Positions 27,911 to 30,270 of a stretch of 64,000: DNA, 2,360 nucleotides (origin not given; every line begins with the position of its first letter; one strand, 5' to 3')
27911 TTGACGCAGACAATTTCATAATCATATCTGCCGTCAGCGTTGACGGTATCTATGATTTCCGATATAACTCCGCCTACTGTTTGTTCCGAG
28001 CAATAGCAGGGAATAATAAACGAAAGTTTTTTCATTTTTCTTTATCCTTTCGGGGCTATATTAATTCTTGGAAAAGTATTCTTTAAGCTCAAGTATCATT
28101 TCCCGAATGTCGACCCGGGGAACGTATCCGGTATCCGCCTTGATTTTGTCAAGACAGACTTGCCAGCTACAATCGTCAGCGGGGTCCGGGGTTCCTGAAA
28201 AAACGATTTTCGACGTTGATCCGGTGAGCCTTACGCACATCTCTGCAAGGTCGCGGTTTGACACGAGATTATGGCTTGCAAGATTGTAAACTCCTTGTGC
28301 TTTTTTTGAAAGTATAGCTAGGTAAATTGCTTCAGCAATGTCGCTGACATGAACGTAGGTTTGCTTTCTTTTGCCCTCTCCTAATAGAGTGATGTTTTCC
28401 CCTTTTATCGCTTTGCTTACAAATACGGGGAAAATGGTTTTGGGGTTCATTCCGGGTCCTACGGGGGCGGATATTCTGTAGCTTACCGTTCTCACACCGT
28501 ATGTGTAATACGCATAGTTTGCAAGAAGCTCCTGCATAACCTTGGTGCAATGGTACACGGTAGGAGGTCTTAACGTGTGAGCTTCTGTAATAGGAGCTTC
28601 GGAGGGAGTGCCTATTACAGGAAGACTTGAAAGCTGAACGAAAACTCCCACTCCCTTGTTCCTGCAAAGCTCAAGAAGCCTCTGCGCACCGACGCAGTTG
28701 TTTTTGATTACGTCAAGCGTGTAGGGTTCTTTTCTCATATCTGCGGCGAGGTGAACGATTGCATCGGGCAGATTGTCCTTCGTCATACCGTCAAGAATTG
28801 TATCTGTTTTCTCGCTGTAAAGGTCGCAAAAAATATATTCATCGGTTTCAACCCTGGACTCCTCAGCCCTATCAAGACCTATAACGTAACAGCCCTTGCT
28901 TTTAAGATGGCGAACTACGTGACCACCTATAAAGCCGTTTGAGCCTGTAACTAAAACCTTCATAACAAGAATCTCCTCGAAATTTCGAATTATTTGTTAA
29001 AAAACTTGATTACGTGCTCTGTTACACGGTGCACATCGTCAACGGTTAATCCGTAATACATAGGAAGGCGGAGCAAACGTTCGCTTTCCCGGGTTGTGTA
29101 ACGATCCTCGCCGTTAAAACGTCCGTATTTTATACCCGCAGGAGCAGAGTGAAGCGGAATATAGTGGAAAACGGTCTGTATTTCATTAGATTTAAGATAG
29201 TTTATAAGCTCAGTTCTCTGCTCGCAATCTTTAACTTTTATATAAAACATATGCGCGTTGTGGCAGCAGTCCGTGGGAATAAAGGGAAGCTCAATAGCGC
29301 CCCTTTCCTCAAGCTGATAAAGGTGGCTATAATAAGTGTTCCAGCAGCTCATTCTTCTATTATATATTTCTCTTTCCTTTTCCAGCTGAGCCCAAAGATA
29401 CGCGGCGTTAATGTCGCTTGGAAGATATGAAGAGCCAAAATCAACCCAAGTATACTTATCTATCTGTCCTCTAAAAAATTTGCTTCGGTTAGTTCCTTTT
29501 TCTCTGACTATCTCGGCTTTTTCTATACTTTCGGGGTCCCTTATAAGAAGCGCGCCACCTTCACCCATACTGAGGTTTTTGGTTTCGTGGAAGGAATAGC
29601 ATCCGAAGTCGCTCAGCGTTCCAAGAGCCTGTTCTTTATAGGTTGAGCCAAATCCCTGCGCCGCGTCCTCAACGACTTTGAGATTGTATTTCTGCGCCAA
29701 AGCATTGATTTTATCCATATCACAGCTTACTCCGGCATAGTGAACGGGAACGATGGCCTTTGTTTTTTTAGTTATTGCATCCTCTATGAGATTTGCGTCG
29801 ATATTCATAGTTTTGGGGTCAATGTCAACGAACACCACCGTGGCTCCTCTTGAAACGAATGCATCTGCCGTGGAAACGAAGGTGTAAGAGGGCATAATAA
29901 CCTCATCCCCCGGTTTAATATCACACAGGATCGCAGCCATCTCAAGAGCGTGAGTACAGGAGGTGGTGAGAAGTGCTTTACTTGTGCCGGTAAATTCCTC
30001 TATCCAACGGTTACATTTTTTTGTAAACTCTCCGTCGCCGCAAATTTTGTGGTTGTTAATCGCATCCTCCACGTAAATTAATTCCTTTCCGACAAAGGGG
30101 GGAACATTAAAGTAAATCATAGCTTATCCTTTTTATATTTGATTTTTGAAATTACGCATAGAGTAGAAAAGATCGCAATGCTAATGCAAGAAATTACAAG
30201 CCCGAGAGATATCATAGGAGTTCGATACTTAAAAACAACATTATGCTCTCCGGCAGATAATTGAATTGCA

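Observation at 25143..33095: Arn-like seven-gene operon in a Gram-positive spore former: candidate undescribed lipid-linked amino-sugar surface-modification system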

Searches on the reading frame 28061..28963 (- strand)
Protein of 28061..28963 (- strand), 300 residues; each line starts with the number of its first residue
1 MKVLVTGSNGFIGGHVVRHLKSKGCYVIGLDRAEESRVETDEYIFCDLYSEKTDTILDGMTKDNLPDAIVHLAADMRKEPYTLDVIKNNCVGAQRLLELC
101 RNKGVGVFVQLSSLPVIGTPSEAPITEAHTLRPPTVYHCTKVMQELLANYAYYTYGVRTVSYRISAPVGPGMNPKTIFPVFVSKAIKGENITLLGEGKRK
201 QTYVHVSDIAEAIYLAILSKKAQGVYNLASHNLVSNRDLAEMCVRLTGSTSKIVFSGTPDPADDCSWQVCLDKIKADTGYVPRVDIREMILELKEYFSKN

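Call 3: search_protein_families(library=pfam, proteins=[window:28061-28963:-], max_evalue=0.01)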
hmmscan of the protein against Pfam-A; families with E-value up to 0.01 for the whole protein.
window:28061-28963:- (300 aa): 6 families
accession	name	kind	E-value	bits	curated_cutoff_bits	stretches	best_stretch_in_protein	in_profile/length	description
PF01370.27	Epimerase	-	4.7e-43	147.8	20.9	1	3-229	1-240/240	NAD dependent epimerase/dehydratase family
PF16363.11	GDP_Man_Dehyd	-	1.4e-30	107.4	27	1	4-290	1-329/332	GDP-mannose 4,6 dehydratase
PF04321.23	RmlD_sub_bind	-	7.4e-13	48.7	27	1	1-251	1-235/287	RmlD substrate binding domain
PF01073.25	3Beta_HSD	-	5.9e-12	45.6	22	1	4-217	1-229/280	3-beta hydroxysteroid dehydrogenase/isomerase family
PF07993.18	NAD_binding_4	-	3.7e-07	30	20.1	1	67-166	90-206/258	Male sterility protein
PF02719.21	Polysacc_synt_2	-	4.3e-07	29.8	20.2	1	3-250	1-250/293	Polysaccharide biosynthesis protein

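Call 4: search_protein_families(library=ncbifam, proteins=[window:28061-28963:-], max_evalue=0.01)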
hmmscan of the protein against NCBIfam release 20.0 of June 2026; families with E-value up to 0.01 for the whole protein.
window:28061-28963:- (300 aa): 36 families (the best 25 are shown)
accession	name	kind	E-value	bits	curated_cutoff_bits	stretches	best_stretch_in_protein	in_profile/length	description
TIGR01181.1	dTDP_gluc_dehyt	equivalog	1.5e-29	103.1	365.1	1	2-298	1-312/321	dTDP-glucose 4,6-dehydratase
TIGR01179.1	galE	equivalog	1.3e-25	89.9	262.3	2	2-169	1-178/332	UDP-glucose 4-epimerase GalE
TIGR04180.1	EDH_00030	hypoth_equivalog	1e-20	74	475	1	3-254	1-263/297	NAD-dependent 4,6-dehydratase LegB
NF007490.0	PRK10084.1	subfamily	6.4e-20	71.4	649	2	125-242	155-272/361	dTDP-glucose 4,6-dehydratase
TIGR03466.1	HpnA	hypoth_equivalog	2.8e-17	62.6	367.65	1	1-251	1-250/327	hopanoid-associated sugar epimerase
TIGR01777.1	yfcH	hypoth_equivalog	1.5e-15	57.6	207.35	1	3-245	1-239/292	TIGR01777 family oxidoreductase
NF007582.0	PRK10217.1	equivalog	2.2e-15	56.6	698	1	2-245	3-268/355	dTDP-glucose 4,6-dehydratase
TIGR02197.1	heptose_epim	equivalog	3.6e-15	55.9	274.6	1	3-261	1-274/316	ADP-glyceromanno-heptose 6-epimerase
NF042422.1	oxyalk_red_OleD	equivalog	6.8e-15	55.3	580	1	1-239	1-236/329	2-alkyl-3-oxoalkanoate reductase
NF043036.1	ErythonDh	equivalog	2.7e-11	43.2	325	1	1-152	1-165/321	D-erythronate dehydrogenase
NF050030.1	thlkprotThyD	equivalog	4.5e-11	42.5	400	1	1-242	1-245/305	thylakoid membrane protein ThyD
NF047922.1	GDPFucSynFcl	equivalog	1.7e-10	40.9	500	1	2-297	4-301/308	GDP-L-fucose synthase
NF041293.1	G6PDh_Azf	equivalog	2.7e-09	36.8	400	1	2-163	4-178/252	NAD-dependent glucose-6-phosphate dehydrogenase Azf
TIGR01214.1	rmlD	equivalog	4.2e-09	35.9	224.05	1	2-244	1-223/285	dTDP-4-dehydrorhamnose reductase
NF058621.1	DiazavRedAvaA7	equivalog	4.9e-09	36.3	400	1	1-232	1-233/304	3-diazoavenalumate denitrifying reductase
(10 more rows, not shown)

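Call 26: search_solved_structures(query=window:28061-28963:-, max_evalue=1e-10)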
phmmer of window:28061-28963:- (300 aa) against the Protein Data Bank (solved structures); distinct sequences matched with E-value up to 1e-10: 51.
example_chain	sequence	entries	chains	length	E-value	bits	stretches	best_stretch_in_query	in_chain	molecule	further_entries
1r6d_A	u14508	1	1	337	2.7e-23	85.9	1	66-292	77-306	TDP-glucose-4,6-dehydratase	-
1r66_A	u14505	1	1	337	3.7e-23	85.4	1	66-292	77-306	TDP-glucose-4,6-dehydratase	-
6bi4_A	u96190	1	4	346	1.1e-22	83.8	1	1-300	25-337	dTDP-glucose 4,6-dehydratase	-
2hun_A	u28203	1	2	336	4.9e-21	78.5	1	1-300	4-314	336aa long hypothetical dTDP-glucose 4,6-dehydratase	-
6kv9_A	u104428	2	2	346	1.1e-20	77.3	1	3-290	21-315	MoeE5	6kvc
3ehe_A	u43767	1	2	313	1.4e-20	77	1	3-288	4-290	UDP-glucose 4-epimerase (GalE-1)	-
8shh_A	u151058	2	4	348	2e-20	76.4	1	2-296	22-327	dTDP-glucose 4,6-dehydratase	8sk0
4zrm_A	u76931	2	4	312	2.8e-20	76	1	1-299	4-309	UDP-glucose 4-epimerase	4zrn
8rdg_A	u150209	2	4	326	2.2e-19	73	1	1-290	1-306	SDR family NAD(P)-dependent oxidoreductase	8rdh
7ys8_A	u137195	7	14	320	4.8e-19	71.9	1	1-298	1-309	UDP-glucose 4-epimerase | UDP-glucose 4-epimerase along with EC 5.1.3.2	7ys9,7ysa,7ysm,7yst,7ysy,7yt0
5u4q_A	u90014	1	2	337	7.7e-19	71.2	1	1-215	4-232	dTDP-glucose 4,6-dehydratase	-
8rdi_A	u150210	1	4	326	7.9e-19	71.2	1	1-290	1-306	SDR family NAD(P)-dependent oxidoreductase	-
1g1a_A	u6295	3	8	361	1.2e-18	70.6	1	125-283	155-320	DTDP-D-GLUCOSE 4,6-DEHYDRATASE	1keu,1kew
6vlo_A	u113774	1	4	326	1.4e-18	70.4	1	2-298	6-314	Putative dTDP-D-glucose 4,6-dehydratase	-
8du1_A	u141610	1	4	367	1.1e-17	67.4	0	107-295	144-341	dTDP-glucose 4,6-dehydratase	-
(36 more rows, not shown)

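Call 38: search_solved_structures(query=window:28061-28963:-, max_evalue=1e-20, show_alignments=4)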
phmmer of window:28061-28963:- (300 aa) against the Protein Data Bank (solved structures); distinct sequences matched with E-value up to 1e-20: 4.
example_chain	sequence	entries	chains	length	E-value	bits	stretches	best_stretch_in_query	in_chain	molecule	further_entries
1r6d_A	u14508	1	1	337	2.7e-23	85.9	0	66-292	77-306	TDP-glucose-4,6-dehydratase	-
1r66_A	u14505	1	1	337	3.7e-23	85.4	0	66-292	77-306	TDP-glucose-4,6-dehydratase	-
6bi4_A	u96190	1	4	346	1.1e-22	83.8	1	1-300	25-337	dTDP-glucose 4,6-dehydratase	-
2hun_A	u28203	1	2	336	4.9e-21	78.5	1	1-300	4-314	336aa long hypothetical dTDP-glucose 4,6-dehydratase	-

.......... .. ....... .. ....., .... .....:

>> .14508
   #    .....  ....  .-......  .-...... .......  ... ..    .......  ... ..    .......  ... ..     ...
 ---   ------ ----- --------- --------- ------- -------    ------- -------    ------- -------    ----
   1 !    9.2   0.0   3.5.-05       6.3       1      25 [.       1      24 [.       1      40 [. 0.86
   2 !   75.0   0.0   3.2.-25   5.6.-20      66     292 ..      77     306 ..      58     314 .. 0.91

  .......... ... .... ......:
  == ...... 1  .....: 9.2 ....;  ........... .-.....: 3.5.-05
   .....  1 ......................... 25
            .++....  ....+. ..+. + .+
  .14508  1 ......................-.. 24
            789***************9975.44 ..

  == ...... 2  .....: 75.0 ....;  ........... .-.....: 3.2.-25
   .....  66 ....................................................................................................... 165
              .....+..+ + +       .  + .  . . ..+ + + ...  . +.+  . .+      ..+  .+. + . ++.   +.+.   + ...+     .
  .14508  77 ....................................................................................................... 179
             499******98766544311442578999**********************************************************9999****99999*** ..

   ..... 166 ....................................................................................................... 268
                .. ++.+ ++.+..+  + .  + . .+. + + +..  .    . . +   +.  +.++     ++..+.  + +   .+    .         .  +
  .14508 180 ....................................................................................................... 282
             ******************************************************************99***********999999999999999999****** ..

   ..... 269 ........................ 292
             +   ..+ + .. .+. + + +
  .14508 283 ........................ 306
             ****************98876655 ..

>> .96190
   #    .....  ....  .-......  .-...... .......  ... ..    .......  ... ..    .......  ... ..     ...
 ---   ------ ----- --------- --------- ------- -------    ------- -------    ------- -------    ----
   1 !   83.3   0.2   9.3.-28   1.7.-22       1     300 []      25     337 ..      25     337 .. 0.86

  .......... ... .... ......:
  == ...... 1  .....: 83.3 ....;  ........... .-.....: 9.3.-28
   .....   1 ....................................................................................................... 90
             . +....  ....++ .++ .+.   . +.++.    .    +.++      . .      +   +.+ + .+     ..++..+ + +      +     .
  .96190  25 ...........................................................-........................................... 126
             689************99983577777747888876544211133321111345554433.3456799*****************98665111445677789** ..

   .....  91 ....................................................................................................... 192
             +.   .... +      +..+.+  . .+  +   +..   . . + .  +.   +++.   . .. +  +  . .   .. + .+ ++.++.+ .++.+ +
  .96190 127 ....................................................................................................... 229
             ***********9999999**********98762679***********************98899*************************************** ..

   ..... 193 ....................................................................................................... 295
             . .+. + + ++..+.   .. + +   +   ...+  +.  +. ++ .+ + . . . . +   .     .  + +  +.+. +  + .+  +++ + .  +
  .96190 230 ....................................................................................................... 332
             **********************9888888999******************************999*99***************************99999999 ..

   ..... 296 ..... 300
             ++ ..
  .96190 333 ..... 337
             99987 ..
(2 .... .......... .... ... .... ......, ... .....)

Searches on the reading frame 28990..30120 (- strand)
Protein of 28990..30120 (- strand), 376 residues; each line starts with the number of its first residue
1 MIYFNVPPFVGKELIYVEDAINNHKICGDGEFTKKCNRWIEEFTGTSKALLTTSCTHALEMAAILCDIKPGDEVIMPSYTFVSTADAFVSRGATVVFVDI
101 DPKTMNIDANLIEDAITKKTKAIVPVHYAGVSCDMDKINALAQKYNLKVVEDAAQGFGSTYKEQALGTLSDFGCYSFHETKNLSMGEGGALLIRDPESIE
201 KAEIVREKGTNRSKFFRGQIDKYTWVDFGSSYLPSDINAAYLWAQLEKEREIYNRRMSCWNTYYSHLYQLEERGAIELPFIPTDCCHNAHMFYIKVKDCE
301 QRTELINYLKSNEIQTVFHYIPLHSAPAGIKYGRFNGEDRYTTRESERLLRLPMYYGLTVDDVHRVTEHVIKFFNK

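Call 3: search_protein_families(library=pfam, proteins=[window:28990-30120:-], max_evalue=0.01)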
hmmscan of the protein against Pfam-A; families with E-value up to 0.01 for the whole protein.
window:28990-30120:- (376 aa): 5 families
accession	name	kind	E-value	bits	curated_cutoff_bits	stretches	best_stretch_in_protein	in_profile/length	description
PF01041.23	DegT_DnrJ_EryC1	-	1.5e-93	314.3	19.8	1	14-370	8-359/360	DegT/DnrJ/EryC1/StrS aminotransferase family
PF00155.27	Aminotran_1_2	-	1e-11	45.1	19.7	1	20-154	31-187/361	Aminotransferase class I and II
PF00266.25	Aminotran_5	-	6e-08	32.5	21.5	1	47-160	62-183/371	Aminotransferase class-V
PF01212.27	Beta_elim_lyase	-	5.5e-05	23.1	27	1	24-206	25-223/288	Beta-eliminating lyase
PF01053.26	Cys_Met_Meta_PP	-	0.00011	21.3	27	1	38-167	59-186/381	Cys/Met metabolism PLP-dependent enzyme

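Call 4: search_protein_families(library=ncbifam, proteins=[window:28990-30120:-], max_evalue=0.01)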
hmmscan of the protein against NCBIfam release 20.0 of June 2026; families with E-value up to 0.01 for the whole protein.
window:28990-30120:- (376 aa): 33 families (the best 25 are shown)
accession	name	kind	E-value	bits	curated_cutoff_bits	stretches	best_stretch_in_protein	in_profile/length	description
NF008687.0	PRK11706.1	equivalog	2.7e-189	628.6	375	1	1-374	1-374/375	dTDP-4-amino-4,6-dideoxygalactose transaminase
TIGR02379.1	ECA_wecE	subfamily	4e-187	621.5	434.85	1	1-374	1-375/376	dTDP-4-amino-4,6-dideoxy-D-glucose transaminase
TIGR03588.1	PseC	equivalog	7.8e-68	229.1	423.5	1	25-373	24-379/380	UDP-4-amino-4,6-dideoxy-N-acetyl-beta-L-altrosamine transaminase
NF008658.2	PRK11658.1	equivalog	9.5e-59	198.9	631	1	7-370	10-373/379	UDP-4-amino-4-deoxy-L-arabinose aminotransferase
TIGR04181.1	NHT_00031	hypoth_equivalog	1.7e-57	194.9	420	1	2-353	1-357/359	LegC family aminotransferase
NF011936.0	PRK15407.1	equivalog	2.3e-44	151.8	423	1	29-374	63-436/440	lipopolysaccharide biosynthesis protein RfbH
TIGR04427.1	PLP_DesI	equivalog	1.2e-39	136.5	650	1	17-368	38-377/390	dTDP-4-dehydro-6-deoxyglucose aminotransferase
NF041364.1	GntC_guanitoxin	equivalog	1.8e-08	33.7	415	1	48-153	62-174/356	guanitoxin biosynthesis PLP-dependent (S)-gamma-hydroxy-L-arginine cyclodehydratase GntC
NF005817.0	PRK07683.1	equivalog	2.1e-08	33.3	575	1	43-142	86-187/387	aminotransferase A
NF005816.0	PRK07682.1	equivalog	3.7e-08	32.4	620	1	43-153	87-203/390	aminotransferase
NF004621.0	PRK05957.1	equivalog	5.9e-08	31.8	498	1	49-154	91-201/389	pyridoxal phosphate-dependent aminotransferase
NF006569.0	PRK09082.1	subfamily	8.3e-08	31.7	420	1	47-124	92-168/386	methionine aminotransferase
NF006488.0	PRK08912.1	equivalog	1.3e-07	30.9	498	1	47-143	88-186/387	aminotransferase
NF004975.0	PRK06348.1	equivalog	2.7e-07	29.9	549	1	47-155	90-204/384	pyridoxal phosphate-dependent aminotransferase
NF004770.0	PRK06108.1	subfamily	1.4e-06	27.4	422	1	44-124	94-175/396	pyridoxal phosphate-dependent aminotransferase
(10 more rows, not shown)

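Call 28: search_solved_structures(query=window:28990-30120:-, max_evalue=1e-30)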
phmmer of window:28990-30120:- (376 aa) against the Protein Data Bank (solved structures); distinct sequences matched with E-value up to 1e-30: 42.
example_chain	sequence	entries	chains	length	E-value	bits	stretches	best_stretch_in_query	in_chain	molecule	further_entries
6blg_A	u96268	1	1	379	1.6e-159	534.2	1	1-374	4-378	dTDP-4-amino-4,6-dideoxygalactose transaminase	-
4piw_A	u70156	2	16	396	4.5e-158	529.5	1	1-374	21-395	TDP-4-keto-6-deoxy-D-glucose transaminase family protein | dTDP-4-amino-4,6-dideoxygalactose transaminase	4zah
3frk_A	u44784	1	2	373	1.5e-47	165.8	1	53-368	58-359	QdtB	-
7b0d_A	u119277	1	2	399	2.2e-45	158.7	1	40-372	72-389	Glutamine--scyllo-inositol transaminase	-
3bn1_A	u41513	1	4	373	1.3e-44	156.2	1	6-367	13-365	Perosamine synthetase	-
3dr7_A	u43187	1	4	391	1.5e-44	155.9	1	6-367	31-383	Putative perosamine synthetase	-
4lc3_A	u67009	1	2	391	1.8e-44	155.7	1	33-370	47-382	Putative UDP-4-amino-4-deoxy-l-arabinose--oxoglutarate aminotransferase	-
3dr4_A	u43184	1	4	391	1e-43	153.2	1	6-367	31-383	Putative perosamine synthetase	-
8vr3_A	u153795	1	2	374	3.5e-43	151.4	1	30-370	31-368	DegT/DnrJ/EryC1/StrS aminotransferase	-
8vr5_A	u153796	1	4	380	3.7e-43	151.3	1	30-370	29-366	DegT/DnrJ/EryC1/StrS aminotransferase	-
1mdo_A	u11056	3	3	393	3.8e-42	148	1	11-367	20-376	ArnB aminotransferase | UDP-4-amino-4-deoxy-L-arabinose--oxoglutarate aminotransferase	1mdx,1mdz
8sng_A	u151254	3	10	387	2.1e-41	145.6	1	41-367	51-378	UDP-4-amino-4-deoxy-L-arabinose--oxoglutarate aminotransferase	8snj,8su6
4oca_A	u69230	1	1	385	2.4e-41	145.3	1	11-367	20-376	UDP-4-amino-4-deoxy-L-arabinose--oxoglutarate aminotransferase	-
7b0m_AAA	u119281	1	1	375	1.1e-40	143.2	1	3-353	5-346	Sugar aminotransferase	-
5uid_A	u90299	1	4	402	2.6e-40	142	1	29-367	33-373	Aminotransferase TlmJ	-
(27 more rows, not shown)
